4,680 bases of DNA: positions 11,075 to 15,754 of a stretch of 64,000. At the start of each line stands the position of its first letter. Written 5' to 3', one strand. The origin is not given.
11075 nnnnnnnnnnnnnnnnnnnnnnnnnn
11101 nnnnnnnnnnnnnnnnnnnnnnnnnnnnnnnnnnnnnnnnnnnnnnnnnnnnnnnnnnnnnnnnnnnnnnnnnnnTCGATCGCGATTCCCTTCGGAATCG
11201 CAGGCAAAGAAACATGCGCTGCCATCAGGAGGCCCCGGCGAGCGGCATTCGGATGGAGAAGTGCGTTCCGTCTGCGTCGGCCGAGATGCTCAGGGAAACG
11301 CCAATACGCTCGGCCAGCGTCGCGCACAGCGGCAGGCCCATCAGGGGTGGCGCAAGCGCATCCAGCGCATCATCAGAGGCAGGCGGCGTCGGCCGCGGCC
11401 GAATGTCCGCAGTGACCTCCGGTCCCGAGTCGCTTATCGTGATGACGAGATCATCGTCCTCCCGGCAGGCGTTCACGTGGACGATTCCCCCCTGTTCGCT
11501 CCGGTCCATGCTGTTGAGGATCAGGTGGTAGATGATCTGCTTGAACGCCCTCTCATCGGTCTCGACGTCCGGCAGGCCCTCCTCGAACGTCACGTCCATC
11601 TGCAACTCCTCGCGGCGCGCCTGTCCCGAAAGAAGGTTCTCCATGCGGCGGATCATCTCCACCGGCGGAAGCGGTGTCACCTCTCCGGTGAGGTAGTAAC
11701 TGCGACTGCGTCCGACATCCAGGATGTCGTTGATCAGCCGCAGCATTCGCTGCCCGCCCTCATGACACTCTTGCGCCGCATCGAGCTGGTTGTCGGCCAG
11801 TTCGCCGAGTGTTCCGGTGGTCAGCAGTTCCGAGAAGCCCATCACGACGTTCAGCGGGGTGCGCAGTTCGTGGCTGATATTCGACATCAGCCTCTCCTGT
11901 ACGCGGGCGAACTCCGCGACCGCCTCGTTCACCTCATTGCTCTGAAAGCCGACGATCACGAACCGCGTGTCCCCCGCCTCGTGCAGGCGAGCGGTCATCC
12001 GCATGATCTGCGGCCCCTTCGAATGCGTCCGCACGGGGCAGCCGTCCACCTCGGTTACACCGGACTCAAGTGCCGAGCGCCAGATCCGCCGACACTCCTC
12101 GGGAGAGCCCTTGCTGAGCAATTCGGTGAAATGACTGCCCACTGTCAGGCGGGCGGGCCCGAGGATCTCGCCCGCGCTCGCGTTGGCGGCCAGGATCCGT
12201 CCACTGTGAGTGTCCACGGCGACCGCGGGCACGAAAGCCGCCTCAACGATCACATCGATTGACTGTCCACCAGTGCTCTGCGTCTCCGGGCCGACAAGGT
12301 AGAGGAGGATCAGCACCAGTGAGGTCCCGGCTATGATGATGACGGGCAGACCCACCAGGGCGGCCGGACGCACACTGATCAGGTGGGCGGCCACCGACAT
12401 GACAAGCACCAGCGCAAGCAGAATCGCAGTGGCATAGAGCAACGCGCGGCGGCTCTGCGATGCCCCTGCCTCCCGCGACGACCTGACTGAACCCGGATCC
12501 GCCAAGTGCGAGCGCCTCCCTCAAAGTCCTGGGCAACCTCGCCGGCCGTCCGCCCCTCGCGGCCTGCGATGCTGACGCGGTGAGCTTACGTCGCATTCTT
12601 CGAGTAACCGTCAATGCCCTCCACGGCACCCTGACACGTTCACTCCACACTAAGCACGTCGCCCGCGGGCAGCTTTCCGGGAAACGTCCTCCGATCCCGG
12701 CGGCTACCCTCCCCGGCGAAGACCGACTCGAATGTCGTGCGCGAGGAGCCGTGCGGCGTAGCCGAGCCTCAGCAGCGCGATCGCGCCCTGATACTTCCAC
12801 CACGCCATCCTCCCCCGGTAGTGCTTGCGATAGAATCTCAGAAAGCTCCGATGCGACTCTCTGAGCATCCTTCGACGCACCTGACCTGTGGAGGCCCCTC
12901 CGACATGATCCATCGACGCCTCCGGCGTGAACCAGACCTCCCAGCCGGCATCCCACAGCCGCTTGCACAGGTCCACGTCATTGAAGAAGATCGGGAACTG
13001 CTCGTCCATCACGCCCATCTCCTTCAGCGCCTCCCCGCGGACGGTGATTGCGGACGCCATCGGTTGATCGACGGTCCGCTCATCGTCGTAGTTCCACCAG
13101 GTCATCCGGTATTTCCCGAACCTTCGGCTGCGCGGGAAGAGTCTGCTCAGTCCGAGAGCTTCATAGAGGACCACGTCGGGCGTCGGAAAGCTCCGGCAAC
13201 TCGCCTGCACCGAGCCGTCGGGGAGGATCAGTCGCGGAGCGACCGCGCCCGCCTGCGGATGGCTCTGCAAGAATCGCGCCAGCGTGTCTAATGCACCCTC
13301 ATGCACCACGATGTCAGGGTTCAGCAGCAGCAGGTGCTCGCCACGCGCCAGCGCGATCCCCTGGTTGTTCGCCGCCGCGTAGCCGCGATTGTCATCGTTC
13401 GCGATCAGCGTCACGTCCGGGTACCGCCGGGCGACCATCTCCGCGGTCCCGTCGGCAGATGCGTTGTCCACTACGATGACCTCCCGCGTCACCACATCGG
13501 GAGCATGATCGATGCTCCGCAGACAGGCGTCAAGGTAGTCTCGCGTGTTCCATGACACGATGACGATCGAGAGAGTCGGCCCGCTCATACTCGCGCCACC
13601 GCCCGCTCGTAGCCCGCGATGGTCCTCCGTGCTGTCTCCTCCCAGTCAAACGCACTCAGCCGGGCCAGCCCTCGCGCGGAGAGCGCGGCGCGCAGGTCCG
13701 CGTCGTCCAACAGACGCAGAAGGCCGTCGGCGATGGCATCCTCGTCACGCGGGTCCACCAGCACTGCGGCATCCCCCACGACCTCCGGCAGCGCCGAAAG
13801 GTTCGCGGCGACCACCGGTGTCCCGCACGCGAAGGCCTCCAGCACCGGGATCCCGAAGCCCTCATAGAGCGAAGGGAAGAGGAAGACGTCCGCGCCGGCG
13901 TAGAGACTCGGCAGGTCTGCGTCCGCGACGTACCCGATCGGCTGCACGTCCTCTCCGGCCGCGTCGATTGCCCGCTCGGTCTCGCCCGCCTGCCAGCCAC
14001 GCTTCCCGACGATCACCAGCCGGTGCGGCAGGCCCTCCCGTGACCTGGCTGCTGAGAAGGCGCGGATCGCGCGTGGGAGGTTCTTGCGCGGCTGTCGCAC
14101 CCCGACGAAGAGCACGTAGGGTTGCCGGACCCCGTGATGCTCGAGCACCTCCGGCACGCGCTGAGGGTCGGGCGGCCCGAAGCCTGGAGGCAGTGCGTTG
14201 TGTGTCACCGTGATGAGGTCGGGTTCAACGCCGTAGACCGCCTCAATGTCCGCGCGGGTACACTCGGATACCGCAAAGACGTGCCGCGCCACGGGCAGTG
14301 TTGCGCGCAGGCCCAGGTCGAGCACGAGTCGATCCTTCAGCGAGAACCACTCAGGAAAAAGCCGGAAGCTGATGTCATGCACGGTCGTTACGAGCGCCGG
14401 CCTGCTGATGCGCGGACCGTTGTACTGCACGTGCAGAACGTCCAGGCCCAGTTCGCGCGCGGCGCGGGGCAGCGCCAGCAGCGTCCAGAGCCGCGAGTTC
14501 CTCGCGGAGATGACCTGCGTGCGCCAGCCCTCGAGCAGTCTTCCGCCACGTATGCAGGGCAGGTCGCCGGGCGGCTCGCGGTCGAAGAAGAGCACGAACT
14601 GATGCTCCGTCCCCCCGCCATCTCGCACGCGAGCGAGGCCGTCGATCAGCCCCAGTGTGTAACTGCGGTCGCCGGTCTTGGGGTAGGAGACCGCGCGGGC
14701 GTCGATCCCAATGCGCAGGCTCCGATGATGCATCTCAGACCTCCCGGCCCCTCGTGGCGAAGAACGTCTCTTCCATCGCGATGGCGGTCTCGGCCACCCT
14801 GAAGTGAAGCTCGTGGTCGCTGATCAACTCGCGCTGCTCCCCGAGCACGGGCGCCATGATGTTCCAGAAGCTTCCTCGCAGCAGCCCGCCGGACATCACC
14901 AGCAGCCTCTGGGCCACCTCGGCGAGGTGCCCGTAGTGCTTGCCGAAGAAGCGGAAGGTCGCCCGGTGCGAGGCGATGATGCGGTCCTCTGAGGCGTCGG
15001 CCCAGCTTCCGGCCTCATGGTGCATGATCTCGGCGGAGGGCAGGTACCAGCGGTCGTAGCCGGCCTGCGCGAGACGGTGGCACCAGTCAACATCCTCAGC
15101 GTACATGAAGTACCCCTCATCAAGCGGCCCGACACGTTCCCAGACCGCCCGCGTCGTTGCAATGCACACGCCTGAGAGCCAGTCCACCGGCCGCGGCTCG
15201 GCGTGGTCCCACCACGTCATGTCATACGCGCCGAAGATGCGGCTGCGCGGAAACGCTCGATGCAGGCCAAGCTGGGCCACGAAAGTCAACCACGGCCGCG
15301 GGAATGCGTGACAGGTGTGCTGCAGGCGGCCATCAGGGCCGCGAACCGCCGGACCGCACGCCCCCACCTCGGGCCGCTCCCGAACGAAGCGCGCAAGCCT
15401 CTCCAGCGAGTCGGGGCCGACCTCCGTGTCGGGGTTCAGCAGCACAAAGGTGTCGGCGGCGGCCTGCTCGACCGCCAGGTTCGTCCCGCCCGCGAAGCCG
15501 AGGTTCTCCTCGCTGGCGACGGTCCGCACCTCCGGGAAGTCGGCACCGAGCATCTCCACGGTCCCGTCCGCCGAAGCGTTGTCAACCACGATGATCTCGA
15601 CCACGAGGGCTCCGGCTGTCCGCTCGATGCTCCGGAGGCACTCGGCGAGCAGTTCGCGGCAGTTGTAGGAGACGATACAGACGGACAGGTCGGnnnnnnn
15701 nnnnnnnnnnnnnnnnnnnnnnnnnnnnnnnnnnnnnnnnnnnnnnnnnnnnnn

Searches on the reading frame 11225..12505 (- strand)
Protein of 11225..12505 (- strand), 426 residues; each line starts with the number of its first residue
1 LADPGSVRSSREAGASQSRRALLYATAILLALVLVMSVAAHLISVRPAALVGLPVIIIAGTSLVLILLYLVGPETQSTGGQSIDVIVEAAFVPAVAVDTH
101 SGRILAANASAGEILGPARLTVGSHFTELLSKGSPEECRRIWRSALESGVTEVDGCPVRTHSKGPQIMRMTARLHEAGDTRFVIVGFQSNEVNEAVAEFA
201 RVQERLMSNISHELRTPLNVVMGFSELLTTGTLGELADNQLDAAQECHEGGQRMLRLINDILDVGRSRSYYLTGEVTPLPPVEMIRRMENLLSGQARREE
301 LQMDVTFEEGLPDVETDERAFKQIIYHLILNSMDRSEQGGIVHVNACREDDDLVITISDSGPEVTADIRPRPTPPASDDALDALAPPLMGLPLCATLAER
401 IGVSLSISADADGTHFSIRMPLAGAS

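Call 7: search_protein_families(library=pfam, proteins=[window:11225-12505:-], max_evalue=0.00001)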
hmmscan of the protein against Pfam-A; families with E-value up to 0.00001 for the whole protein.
window:11225-12505:- (426 aa): 3 families
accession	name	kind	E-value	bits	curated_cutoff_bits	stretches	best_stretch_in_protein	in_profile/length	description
PF00512.31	HisKA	-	8e-18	64.7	26.9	1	203-268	2-64/66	His Kinase A (phospho-acceptor) domain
PF02518.31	HATPase_c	-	5.6e-11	43.3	26.4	1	317-423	2-110/111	Histidine kinase-, DNA gyrase B-, and HSP90-like ATPase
PF08448.16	PAS_4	-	2.8e-06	28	23.1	1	94-185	7-100/110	PAS fold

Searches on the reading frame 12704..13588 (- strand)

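Call 7: search_protein_families(library=pfam, proteins=[window:12704-13588:-], max_evalue=0.00001)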
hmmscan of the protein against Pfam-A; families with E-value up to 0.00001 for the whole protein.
window:12704-13588:- (294 aa): 2 families
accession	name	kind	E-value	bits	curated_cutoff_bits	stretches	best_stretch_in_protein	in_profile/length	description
PF00535.33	Glycos_transf_2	-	4.5e-21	75.9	23.3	1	7-122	1-118/168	Glycosyl transferase family 2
PF13641.12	Glyco_tranf_2_3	-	7.7e-19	69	27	1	4-245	1-228/230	Glycosyltransferase like family 2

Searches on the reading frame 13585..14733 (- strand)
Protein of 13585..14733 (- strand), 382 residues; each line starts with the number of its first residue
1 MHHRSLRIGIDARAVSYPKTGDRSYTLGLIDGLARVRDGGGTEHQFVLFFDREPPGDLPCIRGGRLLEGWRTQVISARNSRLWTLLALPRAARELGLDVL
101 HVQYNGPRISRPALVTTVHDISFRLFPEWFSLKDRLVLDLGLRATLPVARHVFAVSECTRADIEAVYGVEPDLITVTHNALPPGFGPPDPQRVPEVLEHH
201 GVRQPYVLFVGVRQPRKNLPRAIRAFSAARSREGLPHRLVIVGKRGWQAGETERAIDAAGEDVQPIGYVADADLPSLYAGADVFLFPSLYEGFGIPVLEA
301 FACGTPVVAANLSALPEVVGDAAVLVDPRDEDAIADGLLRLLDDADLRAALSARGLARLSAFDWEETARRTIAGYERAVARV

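Call 7: search_protein_families(library=pfam, proteins=[window:13585-14733:-], max_evalue=0.00001)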
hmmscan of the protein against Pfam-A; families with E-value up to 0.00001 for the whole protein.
window:13585-14733:- (382 aa): 5 families
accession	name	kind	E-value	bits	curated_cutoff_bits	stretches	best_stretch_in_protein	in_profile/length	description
PF00534.26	Glycos_transf_1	-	1.2e-34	119.8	26.4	1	203-355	14-169/172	Glycosyl transferases group 1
PF13692.12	Glyco_trans_1_4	-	6.6e-32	111.2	27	1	205-344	2-142/142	Glycosyl transferases group 1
PF20706.3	GT4-conflict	-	2.4e-15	56.8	26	1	180-322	176-323/385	Family 4 Glycosyltransferase in conflict systems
PF13439.12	Glyco_transf_4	-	2.5e-13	50.8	28.5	1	44-181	20-166/170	Glycosyltransferase Family 4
PF13524.12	Glyco_trans_1_2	-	7.6e-11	42.6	25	1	225-370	5-141/144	Glycosyl transferase-like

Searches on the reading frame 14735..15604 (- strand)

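Call 8: search_protein_families(library=pfam, proteins=[window:14735-15604:-], max_evalue=0.00001)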
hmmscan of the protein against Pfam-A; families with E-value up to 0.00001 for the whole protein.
window:14735-15604:- (289 aa): 3 families
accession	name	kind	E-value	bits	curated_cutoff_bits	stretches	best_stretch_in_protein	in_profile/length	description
PF00535.33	Glycos_transf_2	-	2.5e-15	57.3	23.3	1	2-93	28-122/168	Glycosyl transferase family 2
PF13641.12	Glyco_tranf_2_3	-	2e-11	44.8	27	1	2-202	31-218/230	Glycosyltransferase like family 2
PF13632.12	Glyco_trans_2_3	-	1.4e-07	32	27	1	53-198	2-124/198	Glycosyl transferase family group 2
